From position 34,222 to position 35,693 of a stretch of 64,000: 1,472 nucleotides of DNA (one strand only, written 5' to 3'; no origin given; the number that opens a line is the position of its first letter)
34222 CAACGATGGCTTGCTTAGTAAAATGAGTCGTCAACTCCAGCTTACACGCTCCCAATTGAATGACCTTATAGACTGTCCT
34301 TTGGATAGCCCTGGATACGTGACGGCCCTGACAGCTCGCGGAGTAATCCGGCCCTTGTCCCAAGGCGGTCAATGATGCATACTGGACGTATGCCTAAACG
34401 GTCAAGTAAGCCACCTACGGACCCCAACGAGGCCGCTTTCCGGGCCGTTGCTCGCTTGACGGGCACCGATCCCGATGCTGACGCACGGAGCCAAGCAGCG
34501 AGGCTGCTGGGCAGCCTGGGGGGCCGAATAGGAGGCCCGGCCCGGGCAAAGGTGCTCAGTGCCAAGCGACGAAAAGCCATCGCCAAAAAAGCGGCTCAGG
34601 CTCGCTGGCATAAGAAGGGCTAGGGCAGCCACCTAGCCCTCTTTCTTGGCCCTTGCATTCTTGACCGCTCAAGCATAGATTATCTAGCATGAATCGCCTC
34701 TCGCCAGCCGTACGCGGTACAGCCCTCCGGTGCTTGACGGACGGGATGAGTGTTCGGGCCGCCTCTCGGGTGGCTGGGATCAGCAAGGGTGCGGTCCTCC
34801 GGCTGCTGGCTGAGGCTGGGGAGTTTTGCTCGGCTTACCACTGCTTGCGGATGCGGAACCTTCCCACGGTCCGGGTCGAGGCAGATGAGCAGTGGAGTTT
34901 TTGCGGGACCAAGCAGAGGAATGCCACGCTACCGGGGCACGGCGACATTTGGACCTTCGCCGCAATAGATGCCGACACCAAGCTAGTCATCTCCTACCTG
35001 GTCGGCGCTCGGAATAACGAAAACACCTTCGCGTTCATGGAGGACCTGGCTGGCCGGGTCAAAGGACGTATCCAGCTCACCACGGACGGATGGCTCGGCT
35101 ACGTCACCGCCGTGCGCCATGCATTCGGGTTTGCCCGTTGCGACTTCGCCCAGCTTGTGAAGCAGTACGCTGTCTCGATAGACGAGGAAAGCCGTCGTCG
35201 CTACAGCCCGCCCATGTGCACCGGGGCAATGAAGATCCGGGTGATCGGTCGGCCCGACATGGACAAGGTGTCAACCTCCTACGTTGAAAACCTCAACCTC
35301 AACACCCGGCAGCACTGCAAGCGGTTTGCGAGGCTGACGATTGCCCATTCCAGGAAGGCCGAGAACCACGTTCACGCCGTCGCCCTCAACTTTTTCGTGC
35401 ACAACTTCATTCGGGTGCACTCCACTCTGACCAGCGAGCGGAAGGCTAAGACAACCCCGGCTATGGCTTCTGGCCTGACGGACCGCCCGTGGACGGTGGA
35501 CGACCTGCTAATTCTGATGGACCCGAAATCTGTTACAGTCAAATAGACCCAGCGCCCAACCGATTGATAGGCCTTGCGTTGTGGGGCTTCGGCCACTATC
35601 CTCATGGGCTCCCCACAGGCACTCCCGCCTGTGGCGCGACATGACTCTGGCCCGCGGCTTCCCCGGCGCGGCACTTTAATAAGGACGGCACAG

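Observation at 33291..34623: Tightly coupled four-gene passenger cassette of unknown function riding on the transposon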

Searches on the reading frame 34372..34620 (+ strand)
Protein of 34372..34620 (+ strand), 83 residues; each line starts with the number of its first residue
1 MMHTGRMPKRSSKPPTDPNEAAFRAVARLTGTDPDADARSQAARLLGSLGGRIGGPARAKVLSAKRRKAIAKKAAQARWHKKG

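Call 3: search_protein_families(library=pfam, proteins=[window:34372-34620:+], max_evalue=1)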
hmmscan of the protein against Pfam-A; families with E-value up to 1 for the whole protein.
window:34372-34620:+ (83 aa): 2 families
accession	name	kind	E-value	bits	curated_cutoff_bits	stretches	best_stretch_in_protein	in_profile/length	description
PF13646.12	HEAT_2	-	0.025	15.3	27.7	1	19-64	29-69/88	HEAT repeats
PF02985.28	HEAT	-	0.28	12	23.5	1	28-49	7-27/31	HEAT repeat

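Call 4: search_protein_families(library=ncbifam, proteins=[window:34372-34620:+], max_evalue=1)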
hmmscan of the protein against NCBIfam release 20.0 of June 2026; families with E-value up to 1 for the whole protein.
window:34372-34620:+ (83 aa): 0 families

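Call 6: search_protein_families(library=padloc, proteins=[window:34372-34620:+], max_evalue=1)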
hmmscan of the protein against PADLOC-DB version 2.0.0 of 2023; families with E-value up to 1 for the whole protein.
window:34372-34620:+ (83 aa): 0 families

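Call 7: search_protein_families(library=phrogs, proteins=[window:34372-34620:+], max_evalue=1)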
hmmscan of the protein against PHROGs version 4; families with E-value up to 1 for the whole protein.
window:34372-34620:+ (83 aa): 2 families
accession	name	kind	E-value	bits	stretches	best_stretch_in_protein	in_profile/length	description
phrog_2384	-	unknown function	5.2e-05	23.7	1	51-81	8-38/338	-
phrog_233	-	head and packaging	0.074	14.7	1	18-65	94-139/161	head scaffolding protein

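Call 21: search_solved_structures(query=window:34372-34620:+, max_evalue=10, show_alignments=2)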
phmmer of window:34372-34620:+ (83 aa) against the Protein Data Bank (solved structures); distinct sequences matched with E-value up to 10: 25.
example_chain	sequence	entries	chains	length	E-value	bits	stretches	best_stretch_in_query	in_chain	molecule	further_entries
5dcq_A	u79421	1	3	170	0.15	16.3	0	32-61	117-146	artificial repeat proteins (alphaREP3)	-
8h5o_A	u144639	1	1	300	0.33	15.2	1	18-81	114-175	Poly(ethylene terephthalate) hydrolase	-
3iuv_A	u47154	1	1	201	0.37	15.1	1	19-76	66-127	uncharacterized TetR family protein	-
3hta_A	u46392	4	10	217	0.41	14.9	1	19-76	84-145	EbrA repressor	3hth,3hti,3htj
6kus_A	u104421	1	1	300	0.45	14.8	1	18-81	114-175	Poly(ethylene terephthalate) hydrolase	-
8h5m_A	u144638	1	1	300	0.47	14.8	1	18-81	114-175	Poly(ethylene terephthalate) hydrolase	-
9lms_A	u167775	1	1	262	0.47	14.7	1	18-81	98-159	Poly(ethylene terephthalate) hydrolase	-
9lmu_A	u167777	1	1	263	0.47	14.7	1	18-81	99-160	Poly(ethylene terephthalate) hydrolase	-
8j45_A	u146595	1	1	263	0.47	14.7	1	18-81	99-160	Poly(ethylene terephthalate) hydrolase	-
9lmt_A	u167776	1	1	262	0.47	14.7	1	18-81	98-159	Poly(ethylene terephthalate) hydrolase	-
7sh6_A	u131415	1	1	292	0.55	14.5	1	18-81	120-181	Poly(ethylene terephthalate) hydrolase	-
4xvp_D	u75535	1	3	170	0.75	14.1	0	32-53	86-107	BGFP-C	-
6ij6_A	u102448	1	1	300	0.88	13.9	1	18-81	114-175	Poly(ethylene terephthalate) hydrolase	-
8j5n_A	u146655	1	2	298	0.89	13.9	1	18-81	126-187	Poly(ethylene terephthalate) hydrolase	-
6ij4_A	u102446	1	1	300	1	13.7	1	18-81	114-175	Poly(ethylene terephthalate) hydrolase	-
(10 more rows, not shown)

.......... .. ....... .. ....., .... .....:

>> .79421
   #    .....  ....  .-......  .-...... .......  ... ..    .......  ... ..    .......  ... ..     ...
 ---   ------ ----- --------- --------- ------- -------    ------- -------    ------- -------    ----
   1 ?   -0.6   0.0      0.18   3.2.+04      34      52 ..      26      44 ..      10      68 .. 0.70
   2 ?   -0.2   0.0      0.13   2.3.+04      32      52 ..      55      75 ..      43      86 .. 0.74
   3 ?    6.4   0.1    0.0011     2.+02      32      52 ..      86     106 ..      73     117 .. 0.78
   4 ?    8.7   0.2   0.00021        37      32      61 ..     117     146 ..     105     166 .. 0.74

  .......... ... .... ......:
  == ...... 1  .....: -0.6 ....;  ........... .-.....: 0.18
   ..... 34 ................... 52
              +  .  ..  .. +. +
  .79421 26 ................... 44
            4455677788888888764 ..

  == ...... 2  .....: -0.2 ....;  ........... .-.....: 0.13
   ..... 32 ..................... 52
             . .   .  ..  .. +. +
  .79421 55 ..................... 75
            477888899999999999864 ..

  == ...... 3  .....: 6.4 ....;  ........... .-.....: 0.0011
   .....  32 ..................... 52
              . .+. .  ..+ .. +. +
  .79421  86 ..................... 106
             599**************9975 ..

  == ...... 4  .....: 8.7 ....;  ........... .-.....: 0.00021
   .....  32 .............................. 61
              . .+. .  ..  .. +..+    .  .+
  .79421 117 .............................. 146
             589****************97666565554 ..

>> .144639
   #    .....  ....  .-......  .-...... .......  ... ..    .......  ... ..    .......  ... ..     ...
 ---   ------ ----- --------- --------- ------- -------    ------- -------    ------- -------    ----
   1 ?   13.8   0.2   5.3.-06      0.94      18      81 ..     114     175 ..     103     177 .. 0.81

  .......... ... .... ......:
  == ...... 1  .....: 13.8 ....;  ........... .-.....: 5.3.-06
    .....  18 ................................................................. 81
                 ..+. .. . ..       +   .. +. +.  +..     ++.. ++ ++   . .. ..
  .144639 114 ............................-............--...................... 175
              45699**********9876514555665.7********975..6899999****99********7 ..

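Call 42: find_related_loci(query=A4, collection=viral_contigs, flank=6000)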
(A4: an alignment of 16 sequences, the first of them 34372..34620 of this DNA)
Query A4 (83 aa) in viral_contigs; peptide patterns used: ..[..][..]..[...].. (x = any residue, [..] = any of these).
216 stretches matched a pattern; 58 encode a relative of the query (tblastn E <= 1e-3); 58 distinct loci.
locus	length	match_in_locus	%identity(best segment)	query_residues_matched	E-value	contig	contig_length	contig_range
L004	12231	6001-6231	49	9-81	1e-12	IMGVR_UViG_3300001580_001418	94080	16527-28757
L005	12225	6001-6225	55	7-82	7e-12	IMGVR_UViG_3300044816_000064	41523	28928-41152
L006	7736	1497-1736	54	7-82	3e-11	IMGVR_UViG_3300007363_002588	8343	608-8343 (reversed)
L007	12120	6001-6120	65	43-82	1e-9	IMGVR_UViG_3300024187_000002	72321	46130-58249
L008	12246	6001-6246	55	3-81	3e-9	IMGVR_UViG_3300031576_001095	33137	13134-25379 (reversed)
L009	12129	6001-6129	60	40-82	5e-9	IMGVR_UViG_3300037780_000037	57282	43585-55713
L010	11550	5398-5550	57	33-82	2e-8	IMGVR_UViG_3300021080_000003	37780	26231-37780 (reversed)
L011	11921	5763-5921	45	23-82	2e-8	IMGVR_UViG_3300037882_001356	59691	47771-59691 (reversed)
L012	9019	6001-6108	64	44-79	3e-8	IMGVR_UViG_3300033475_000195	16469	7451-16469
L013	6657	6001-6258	45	3-83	5e-8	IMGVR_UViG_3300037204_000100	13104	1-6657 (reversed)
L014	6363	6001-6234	53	3-82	5e-8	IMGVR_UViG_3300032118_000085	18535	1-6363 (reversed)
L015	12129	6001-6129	56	41-83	5e-8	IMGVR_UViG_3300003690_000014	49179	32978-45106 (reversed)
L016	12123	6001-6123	53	37-81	8e-8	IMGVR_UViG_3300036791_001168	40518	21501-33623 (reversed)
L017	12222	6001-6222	57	7-79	1e-7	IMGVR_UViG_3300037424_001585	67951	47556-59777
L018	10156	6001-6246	46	7-83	1e-7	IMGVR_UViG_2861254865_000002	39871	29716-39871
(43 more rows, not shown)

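Call 55: search_protein_families(library=pfam, alignment_id=A4, max_evalue=0.1)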
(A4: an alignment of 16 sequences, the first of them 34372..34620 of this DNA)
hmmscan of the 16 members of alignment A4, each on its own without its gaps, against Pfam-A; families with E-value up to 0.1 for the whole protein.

A. member 1, window:34372-34620:+ (83 aa): 1 family
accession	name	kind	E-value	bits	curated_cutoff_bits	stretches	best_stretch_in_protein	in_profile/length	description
PF13646.12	HEAT_2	-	0.025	15.3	27.7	1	19-64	29-69/88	HEAT repeats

B. families by the number of members that match (of 16 scanned): 2 families
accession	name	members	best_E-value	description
PF13646.12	HEAT_2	1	0.025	HEAT repeats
PF15811.11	SVIP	1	0.084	Small VCP/p97-interacting protein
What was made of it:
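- Closest known: IS1 family insertion sequences, and "transporter IS" that carry passenger genes. Different: ORF4 has no detectable similarity to any Pfam family (calls 3, 55).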

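Call 114: find_homologous_proteins(query=A4, max_evalue=0.001)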
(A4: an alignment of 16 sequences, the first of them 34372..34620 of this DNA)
Query A4 (16 sequences) (83 aa, profile of the alignment): 8000 proteins with E <= 0.001 among 8000 candidates; the best 120 are listed.
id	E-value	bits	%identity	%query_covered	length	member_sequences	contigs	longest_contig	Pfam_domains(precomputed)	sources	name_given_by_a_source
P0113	9.0e-31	124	55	95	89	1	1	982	-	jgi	-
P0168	2.0e-30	123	56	95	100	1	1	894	-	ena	-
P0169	5.5e-30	122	65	92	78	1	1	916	-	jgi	jgi:hypothetical protein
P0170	5.6e-30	122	62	88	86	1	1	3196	-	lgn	-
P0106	1.0e-29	121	52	96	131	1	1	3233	-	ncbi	-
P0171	1.1e-29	121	93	100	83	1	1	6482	-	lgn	-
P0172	2.4e-29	120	57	98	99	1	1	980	-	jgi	jgi:hypothetical protein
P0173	5.5e-29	118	55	99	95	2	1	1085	-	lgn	-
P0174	6.5e-29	118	64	98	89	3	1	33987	-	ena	-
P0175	6.7e-29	118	64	89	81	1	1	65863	-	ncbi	-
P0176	7.4e-29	118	58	92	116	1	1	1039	-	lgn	-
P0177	8.1e-29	118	56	88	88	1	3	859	-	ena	-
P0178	8.7e-29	118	57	92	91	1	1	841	-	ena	-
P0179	9.5e-29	118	57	88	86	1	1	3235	-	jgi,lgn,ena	-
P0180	1.4e-28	117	55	88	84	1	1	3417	-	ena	-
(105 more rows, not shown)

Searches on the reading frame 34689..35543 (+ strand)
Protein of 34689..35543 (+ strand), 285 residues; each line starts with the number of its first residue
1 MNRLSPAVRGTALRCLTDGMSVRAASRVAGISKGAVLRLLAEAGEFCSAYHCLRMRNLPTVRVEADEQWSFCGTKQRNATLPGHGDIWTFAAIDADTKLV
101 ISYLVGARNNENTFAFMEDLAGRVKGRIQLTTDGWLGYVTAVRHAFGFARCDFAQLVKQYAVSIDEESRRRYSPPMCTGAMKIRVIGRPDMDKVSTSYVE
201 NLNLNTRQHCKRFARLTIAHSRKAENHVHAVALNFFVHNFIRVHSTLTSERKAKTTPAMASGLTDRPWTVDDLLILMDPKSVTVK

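Call 3: search_protein_families(library=pfam, proteins=[window:34689-35543:+], max_evalue=1)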
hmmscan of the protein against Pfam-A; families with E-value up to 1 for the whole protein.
window:34689-35543:+ (285 aa): 4 families
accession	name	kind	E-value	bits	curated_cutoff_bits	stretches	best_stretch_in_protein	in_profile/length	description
PF03400.19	DDE_Tnp_IS1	-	3.2e-12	47.4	24.1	2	63-164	5-96/131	IS1 transposase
PF13610.12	DDE_Tnp_IS240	-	0.044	14.3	27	1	89-144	20-76/139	DDE domain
PF13518.12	HTH_28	-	0.066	13.8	25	1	9-41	2-34/52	Helix-turn-helix domain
PF13384.12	HTH_23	-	0.15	12.3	24.6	1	6-40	4-38/50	Homeodomain-like domain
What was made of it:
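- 34689..35546 (+): IS1-family transposase (285 aa, single ORF). Pfam DDE_Tnp_IS1, E 3e-12, 47.4 bits against a cut-off of 24.1 (call 3).
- Checked: An IS1-family transposase lies at 34689-35546 (Pfam DDE_Tnp_IS1, 47.4 bits against a cut-off of 24.1; call 3).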

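Call 4: search_protein_families(library=ncbifam, proteins=[window:34689-35543:+], max_evalue=1)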
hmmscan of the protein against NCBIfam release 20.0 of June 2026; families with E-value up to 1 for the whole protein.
window:34689-35543:+ (285 aa): 4 families
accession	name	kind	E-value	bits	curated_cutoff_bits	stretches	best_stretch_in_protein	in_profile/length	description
NF033558.1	transpos_IS1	equivalog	2.1e-19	70.2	100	2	6-144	42-169/199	IS1 family transposase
NF033587.1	transpos_IS6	equivalog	0.00018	21.3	125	1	87-148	84-146/202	IS6 family transposase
NF033545.0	transpos_IS630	equivalog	0.0023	17.4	100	1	68-127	163-224/299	IS630 family transposase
NF033577.2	transpos_IS481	equivalog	0.034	13.7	224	1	80-133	141-195/284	IS481 family transposase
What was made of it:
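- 34689..35546 (+): NCBIfam IS1 model, 70 bits, below its cut-off of 100 (call 4).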

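Call 6: search_protein_families(library=padloc, proteins=[window:34689-35543:+], max_evalue=1)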
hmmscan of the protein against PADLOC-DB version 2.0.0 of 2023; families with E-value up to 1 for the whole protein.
window:34689-35543:+ (285 aa): 0 families

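Call 7: search_protein_families(library=phrogs, proteins=[window:34689-35543:+], max_evalue=1)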
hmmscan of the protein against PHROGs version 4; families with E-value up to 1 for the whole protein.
window:34689-35543:+ (285 aa): 3 families
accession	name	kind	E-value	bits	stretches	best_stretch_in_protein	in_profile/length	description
phrog_720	-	integration and excision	2.6e-09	38.5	2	66-158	2-84/125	transposase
phrog_686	-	DNA, RNA and nucleotide metabolism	0.25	12.7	1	17-42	46-71/76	HTH DNA binding protein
phrog_17525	-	unknown function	0.36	10.7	1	196-245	156-205/428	-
